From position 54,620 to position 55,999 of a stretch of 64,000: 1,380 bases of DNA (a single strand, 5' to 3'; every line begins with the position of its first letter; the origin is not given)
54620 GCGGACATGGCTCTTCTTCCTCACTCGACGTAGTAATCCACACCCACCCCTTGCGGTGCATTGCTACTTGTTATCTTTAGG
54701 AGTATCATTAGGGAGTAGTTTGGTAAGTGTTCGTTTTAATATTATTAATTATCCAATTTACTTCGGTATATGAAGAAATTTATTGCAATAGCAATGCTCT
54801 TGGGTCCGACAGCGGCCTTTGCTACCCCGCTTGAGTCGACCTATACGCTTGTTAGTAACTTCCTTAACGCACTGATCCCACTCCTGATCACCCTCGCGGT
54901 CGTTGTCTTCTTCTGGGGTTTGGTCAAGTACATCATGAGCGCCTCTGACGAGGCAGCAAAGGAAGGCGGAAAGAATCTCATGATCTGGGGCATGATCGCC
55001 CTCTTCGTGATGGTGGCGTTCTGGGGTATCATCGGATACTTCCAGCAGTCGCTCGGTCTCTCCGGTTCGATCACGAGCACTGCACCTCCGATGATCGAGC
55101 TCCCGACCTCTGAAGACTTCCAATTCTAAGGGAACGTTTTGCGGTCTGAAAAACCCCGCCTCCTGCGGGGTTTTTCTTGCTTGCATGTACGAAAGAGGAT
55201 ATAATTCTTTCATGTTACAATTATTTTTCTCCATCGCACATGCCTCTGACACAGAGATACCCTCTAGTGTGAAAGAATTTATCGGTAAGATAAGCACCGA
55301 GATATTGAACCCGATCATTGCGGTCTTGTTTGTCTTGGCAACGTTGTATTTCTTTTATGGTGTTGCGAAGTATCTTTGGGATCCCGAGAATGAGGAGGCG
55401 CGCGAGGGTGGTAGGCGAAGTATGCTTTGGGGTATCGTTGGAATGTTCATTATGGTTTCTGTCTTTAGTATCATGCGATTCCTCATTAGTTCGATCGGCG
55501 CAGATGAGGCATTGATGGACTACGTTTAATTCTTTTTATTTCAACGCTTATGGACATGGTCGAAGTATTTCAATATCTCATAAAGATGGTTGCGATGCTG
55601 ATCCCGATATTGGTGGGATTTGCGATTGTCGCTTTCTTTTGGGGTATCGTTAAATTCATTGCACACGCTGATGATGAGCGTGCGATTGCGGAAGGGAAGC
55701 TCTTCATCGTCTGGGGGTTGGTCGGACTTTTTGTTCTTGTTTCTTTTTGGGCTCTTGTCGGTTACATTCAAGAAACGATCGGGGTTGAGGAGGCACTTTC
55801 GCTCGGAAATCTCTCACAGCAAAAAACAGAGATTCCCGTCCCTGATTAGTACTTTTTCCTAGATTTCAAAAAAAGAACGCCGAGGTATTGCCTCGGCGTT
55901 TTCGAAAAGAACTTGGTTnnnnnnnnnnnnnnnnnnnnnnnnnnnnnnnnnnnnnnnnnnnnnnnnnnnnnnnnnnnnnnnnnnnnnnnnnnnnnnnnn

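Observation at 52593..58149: Tandem array of eight paralogous small two-helix secreted proteins (VirB2/TrbC-pilin-like) next to a 497-aa polytopic membrane protein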

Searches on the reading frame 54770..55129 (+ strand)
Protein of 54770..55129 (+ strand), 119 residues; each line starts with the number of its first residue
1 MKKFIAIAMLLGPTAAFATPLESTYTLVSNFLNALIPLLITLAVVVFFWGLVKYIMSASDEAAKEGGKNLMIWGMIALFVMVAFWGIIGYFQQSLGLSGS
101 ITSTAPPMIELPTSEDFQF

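Call 3: search_protein_families(library=pfam, max_evalue=1, proteins=[window:54770-55129:+])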
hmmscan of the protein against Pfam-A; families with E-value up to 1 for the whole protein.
window:54770-55129:+ (119 aa): 9 families
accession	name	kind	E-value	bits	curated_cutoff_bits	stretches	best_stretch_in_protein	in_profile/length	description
PF18895.5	T4SS_pilin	-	3.7e-10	40.2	26.6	1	23-91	4-71/71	Type IV secretion system pilin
PF12725.13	DUF3810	-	0.0033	17.3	28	1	34-96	23-89/311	Protein of unknown function (DUF3810)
PF05987.18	DUF898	-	0.039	13.5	28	1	26-93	179-247/336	Bacterial protein of unknown function (DUF898)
PF24284.1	DUF7472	-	0.049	14.3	27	1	41-82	15-55/65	Family of unknown function (DUF7472)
PF15879.10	MWFE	-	0.13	13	27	0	39-64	5-30/55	NADH-ubiquinone oxidoreductase MWFE subunit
PF20153.4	DUF6535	-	0.13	12.6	23.9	1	34-56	154-176/177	Family of unknown function (DUF6535)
PF04123.18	DUF373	-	0.15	11.9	28.3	1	20-93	250-319/335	Domain of unknown function (DUF373)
PF12794.12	MscS_TM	-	0.17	11.2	28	1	4-104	129-232/339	Mechanosensitive ion channel inner membrane domain 1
PF11700.14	ATG22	-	0.22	10.6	24.1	1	41-98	325-383/482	Vacuole effluxer Atg22 like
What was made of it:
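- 54770..55129 (+): Pilin paralog 6 (119 aa). PF18895 40.2 bits (call 3).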

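Call 24: search_protein_families(library=ncbifam, max_evalue=0.01, proteins=[window:54770-55129:+])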
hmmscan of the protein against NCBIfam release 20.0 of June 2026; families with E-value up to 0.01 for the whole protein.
window:54770-55129:+ (119 aa): 3 families
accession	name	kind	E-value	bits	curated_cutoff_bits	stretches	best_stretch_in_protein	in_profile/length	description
NF045849.1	ICE_MMCAP2_0565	equivalog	6.1e-08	32.2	40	1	25-89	10-74/80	Mbov_0395 family pilin-like conjugal transfer protein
NF045890.1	conj_pls20_p028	equivalog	0.0044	15.9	150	1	25-91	55-120/377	pLS20_p028 family conjugation system transmembrane protein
NF033883.1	conj_TraQ_IncI1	equivalog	0.0059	16.5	80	1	27-83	9-65/175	conjugal transfer protein TraQ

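Call 59: search_solved_structures(query=A5, max_evalue=10)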
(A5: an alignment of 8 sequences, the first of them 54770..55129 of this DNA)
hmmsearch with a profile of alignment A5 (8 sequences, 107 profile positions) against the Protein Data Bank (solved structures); distinct sequences matched with E-value up to 10: 3.
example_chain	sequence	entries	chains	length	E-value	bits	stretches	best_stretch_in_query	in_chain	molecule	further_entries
7xr4_A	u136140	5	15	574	2.3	12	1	8-56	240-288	Excitatory amino acid transporter 2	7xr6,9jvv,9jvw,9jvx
7vr7_A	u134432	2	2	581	2.4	11.9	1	8-56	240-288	Excitatory amino acid transporter 2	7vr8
8yq5_E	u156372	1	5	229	8.8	10.1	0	10-96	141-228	de novo designed ion channel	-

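Call 66: predict_structure(alignment_id=A5)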
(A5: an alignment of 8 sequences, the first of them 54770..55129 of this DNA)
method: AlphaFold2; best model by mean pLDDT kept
length: 119 residues; sequences in the alignment: 8
mean_pLDDT: 73.8   pTM: 0.49
mean pLDDT of the five models: 73.8, 70.3, 68.9, 68.4, 65.5
residues with pLDDT >= 90: 18; 70-90: 53; 50-70: 44; < 50: 4
segments of 3 or more residues with pLDDT < 50: none
pLDDT, mean of each block of 10 residues (from residue 1): 56 55 69 82 90 89 89 90 83 65 54 64
secondary structure, 60 per line:
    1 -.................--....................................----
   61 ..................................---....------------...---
elements in order: H2-18 H21-56 H61-94 H98-101
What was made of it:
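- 54770..55129 (+): AlphaFold model: helix 2-18 (signal), 21-56, loop, 61-94; core pLDDT 82-90 (call 66).
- On Pfam PF18895 T4SS_pilin: AlphaFold model of paralog 6: helices 21-56 and 61-94, pLDDT 82-90 (call 66).
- AlphaFold hairpin with core pLDDT 82-90 (call 66).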

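Call 69: fold_search(model_id=the predicted structure, library=pdb)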
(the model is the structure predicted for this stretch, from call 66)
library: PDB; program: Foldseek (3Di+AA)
matches with E <= 10: 194; with E <= 0.001: 0
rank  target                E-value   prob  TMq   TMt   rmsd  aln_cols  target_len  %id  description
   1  9vub_C                6.2e-01  0.96  0.57  0.19   6.2        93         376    8  channel C complex with 3 (released 2026-03-11)
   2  5u0p_V                6.6e-01  0.47  0.43  0.43  10.2       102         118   13  Cryo-EM structure of the transcriptional Mediator (released 2017-03-08)
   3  9vub_A                8.0e-01  0.91  0.56  0.19   6.8        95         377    8  channel C complex with 3 (released 2026-03-11)
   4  6s1k_E                1.3e+00  0.87  0.55  0.63   5.5        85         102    9  E. coli Core Signaling Unit, carrying QQQQ receptor mutation (released 2020-01-22)
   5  2ch7_B                1.3e+00  0.72  0.56  0.23  13.4       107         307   11  Crystal structure of the cytoplasmic domain of a bacterial chemoreceptor from Thermotoga maritima (released 2006-04-18)
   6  4o9t_B                1.6e+00  0.41  0.35  0.17  13.1        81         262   15  Mechanism of transhydrogenase coupling proton translocation and hydride transfer (released 2014-06-11)
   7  4o9u_B                1.6e+00  0.38  0.36  0.11  13.5        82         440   18  Mechanism of transhydrogenase coupling proton translocation and hydride transfer (released 2015-01-28)
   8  2ch7_A                1.7e+00  0.54  0.50  0.21  14.3       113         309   12  Crystal structure of the cytoplasmic domain of a bacterial chemoreceptor from Thermotoga maritima (released 2006-04-18)
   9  8xlp_Z                1.7e+00  0.38  0.33  0.52   3.7        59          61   20  Structure of inactive Photosystem II associated with CAC antenna from Rhodomonas Salina (released 2024-07-31)
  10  6x89_4L               1.8e+00  0.96  0.36  0.50   0.7        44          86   14  Vigna radiata mitochondrial complex I* (released 2020-09-02)
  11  7c7e                  1.8e+00  0.35  0.31  0.26  12.1        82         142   15  Crystal structure of C terminal domain of Escherichia coli DgoR (released 2021-01-20)
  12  4o9p_B                1.9e+00  0.33  0.36  0.17  13.1        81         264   18  Crystal structure of Thermus thermophilis transhydrogeanse domain II dimer SeMet derivative (released 2014-06-11)
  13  7pi0_Z                2.0e+00  0.33  0.33  0.51   3.6        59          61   17  Unstacked compact Dunaliella PSII (released 2022-08-17)
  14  4o93_B                2.0e+00  0.33  0.36  0.17  13.1        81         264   18  Crystal structure of Thermus thermophilis transhydrogeanse domain II dimer (released 2014-12-31)
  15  6cnn_A                2.2e+00  0.60  0.54  0.20   9.2        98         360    6  Cryo-EM structure of the human SK4/calmodulin channel complex in the Ca2+ bound state I (released 2018-05-02)
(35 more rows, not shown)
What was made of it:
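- On T4SS pilin as a functional class: The monomer fold search was uninformative (call 69).
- A helical hairpin is too generic to discriminate (call 69).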

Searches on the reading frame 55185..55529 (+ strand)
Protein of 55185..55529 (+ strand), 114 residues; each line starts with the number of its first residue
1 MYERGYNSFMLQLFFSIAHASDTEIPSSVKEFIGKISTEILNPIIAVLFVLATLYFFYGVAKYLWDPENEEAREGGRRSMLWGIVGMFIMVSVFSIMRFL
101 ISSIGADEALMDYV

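Call 3: search_protein_families(library=pfam, max_evalue=1, proteins=[window:55185-55529:+])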
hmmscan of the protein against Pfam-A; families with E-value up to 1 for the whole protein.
window:55185-55529:+ (114 aa): 6 families
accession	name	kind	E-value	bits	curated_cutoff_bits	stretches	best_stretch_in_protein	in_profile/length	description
PF18895.5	T4SS_pilin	-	1.7e-05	25.2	26.6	1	35-99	7-70/71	Type IV secretion system pilin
PF04956.18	TrbC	-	0.00023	21.8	27.9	1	9-92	19-90/98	TrbC/VIRB2 pilin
PF20517.3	TMEM127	-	0.033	14.7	25.3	0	36-72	43-79/113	Transmembrane protein 127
PF01594.21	AI-2E_transport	-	0.066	12.8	34.3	1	10-58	110-158/327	AI-2E family transporter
PF20303.3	YLATT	-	0.083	13.2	26.7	1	44-93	2-50/107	YEATS-Like-Associating Three TM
PF14362.11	DUF4407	-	0.17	11.6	31.3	1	45-106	24-71/297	Domain of unknown function (DUF4407)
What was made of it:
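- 55185..55529 (+): Pilin paralog 7 (114 aa). PF18895 25.2 bits, just below the 26.6 cut-off (call 3).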

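Call 24: search_protein_families(library=ncbifam, max_evalue=0.01, proteins=[window:55185-55529:+])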
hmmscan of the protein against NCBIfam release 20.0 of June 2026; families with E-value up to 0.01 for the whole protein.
window:55185-55529:+ (114 aa): 1 family
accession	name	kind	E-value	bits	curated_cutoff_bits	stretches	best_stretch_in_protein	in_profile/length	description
NF045849.1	ICE_MMCAP2_0565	equivalog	3.1e-06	26.8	40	1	29-104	5-80/80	Mbov_0395 family pilin-like conjugal transfer protein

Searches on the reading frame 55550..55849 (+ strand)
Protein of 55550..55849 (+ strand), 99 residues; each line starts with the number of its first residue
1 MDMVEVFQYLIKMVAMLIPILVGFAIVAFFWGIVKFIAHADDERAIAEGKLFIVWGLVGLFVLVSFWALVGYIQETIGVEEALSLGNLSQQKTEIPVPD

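Call 3: search_protein_families(library=pfam, max_evalue=1, proteins=[window:55550-55849:+])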
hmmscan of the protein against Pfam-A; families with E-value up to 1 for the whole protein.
window:55550-55849:+ (99 aa): 5 families
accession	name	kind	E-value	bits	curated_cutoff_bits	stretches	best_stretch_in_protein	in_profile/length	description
PF18895.5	T4SS_pilin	-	6.4e-09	36.2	26.6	1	13-73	12-71/71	Type IV secretion system pilin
PF15062.11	ARL6IP6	-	0.018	15.6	27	1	12-36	22-46/86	Haemopoietic lineage transmembrane helix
PF03994.20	DUF350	-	0.36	11.3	26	0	14-49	7-42/133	Domain of Unknown Function (DUF350)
PF17672.6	FIMP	-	0.39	11.1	25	1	17-40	101-124/130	Fertilisation-influencing membrane protein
PF06781.17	CrgA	-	0.63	10.7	24.8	0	15-40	33-58/89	Cell division protein CrgA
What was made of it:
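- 55550..55849 (+): Pilin paralog 8 (99 aa, no signal peptide). PF18895 36.2 bits (call 3).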

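Call 24: search_protein_families(library=ncbifam, max_evalue=0.01, proteins=[window:55550-55849:+])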
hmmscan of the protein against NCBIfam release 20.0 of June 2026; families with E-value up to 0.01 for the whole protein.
window:55550-55849:+ (99 aa): 1 family
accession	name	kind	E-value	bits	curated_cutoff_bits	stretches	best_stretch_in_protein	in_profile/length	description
NF045849.1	ICE_MMCAP2_0565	equivalog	2.2e-05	24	40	1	7-73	10-76/80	Mbov_0395 family pilin-like conjugal transfer protein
